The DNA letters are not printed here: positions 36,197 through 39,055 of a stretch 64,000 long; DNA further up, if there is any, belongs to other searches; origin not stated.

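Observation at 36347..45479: Seven-module GLUG-type surface proteins as cargo of a sugar-importer operon: candidate undescribed glycan-capture or depolymerising apparatus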

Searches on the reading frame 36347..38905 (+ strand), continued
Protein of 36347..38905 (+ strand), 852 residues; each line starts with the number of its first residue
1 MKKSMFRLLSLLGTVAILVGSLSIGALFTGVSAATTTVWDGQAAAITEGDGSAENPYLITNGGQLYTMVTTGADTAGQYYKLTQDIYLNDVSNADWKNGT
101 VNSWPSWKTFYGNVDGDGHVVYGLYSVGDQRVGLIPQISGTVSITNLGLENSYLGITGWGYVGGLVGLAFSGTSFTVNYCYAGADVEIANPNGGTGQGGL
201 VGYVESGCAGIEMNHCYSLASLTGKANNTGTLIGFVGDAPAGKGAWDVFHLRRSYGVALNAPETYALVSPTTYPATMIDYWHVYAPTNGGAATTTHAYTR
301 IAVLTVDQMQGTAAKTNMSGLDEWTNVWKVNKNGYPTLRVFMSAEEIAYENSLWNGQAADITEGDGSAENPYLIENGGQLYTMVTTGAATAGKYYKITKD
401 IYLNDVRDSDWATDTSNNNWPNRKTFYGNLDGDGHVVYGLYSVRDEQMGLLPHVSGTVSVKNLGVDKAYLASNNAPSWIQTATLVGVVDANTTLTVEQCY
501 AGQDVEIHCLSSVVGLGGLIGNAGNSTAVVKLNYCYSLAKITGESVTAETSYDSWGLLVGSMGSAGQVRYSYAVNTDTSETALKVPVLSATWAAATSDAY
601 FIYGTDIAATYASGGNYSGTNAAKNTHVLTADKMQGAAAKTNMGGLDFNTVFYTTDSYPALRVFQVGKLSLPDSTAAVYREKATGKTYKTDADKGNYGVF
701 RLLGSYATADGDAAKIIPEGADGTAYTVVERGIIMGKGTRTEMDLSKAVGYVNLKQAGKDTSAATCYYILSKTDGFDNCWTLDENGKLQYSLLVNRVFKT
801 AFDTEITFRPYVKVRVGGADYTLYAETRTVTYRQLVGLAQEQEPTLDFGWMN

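Call 86: find_encoding_contigs(protein=P0053, flank=9000, max_places=2)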
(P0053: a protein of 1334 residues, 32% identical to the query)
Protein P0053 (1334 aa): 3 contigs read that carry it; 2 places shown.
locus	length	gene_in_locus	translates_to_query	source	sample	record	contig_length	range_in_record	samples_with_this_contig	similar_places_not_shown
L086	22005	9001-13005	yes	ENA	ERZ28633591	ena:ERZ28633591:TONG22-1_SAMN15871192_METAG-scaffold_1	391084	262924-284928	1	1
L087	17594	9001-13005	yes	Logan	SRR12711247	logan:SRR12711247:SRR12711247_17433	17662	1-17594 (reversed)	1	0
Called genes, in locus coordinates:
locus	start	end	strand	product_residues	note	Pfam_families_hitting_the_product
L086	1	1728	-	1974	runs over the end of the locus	PF13472:Lipase_GDSL_2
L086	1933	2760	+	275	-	PF02311:AraC_binding, PF07883:Cupin_2, PF00165:HTH_AraC (weak), PF12833:HTH_18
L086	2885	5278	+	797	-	PF02190:LON_substr_bdg, PF08298:AAA_PrkA (faint), PF00004:AAA, PF07724:AAA_2 (faint), PF07728:AAA_5, PF22667:Lon_lid, PF05362:Lon_C, PF13541:ChlI (weak)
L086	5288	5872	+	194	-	PF00009:GTP_EFTU (faint), PF01926:MMR_HSR1, PF02421:FeoB_N, PF03193:RsgA_GTPase (faint)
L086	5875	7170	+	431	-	PF00278:Orn_DAP_Arg_deC, PF02784:Orn_Arg_deC_N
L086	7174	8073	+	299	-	PF09924:LPG_synthase_C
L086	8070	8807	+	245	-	PF00583:Acetyltransf_1 (weak), PF13527:Acetyltransf_9, PF13508:Acetyltransf_7 (faint)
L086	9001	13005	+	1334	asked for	PF17996:CE2_N (faint), PF00657:Lipase_GDSL, PF13472:Lipase_GDSL_2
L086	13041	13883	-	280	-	PF02311:AraC_binding, PF07883:Cupin_2, PF12833:HTH_18, PF00165:HTH_AraC (weak)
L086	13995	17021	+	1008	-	PF03065:Glyco_hydro_57, PF01074:Glyco_hydro_38N, PF09261:Alpha-mann_mid, PF07748:Glyco_hydro_38C, PF17677:Glyco_hydro38C2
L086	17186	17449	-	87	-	-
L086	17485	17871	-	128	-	-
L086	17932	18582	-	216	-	-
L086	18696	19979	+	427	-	PF02632:BioY, PF03099:BPL_LplA_LipB, PF02237:BPL_C (weak)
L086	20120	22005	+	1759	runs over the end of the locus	PF00722:Glyco_hydro_16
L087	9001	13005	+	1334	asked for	PF17996:CE2_N (faint), PF00657:Lipase_GDSL, PF13472:Lipase_GDSL_2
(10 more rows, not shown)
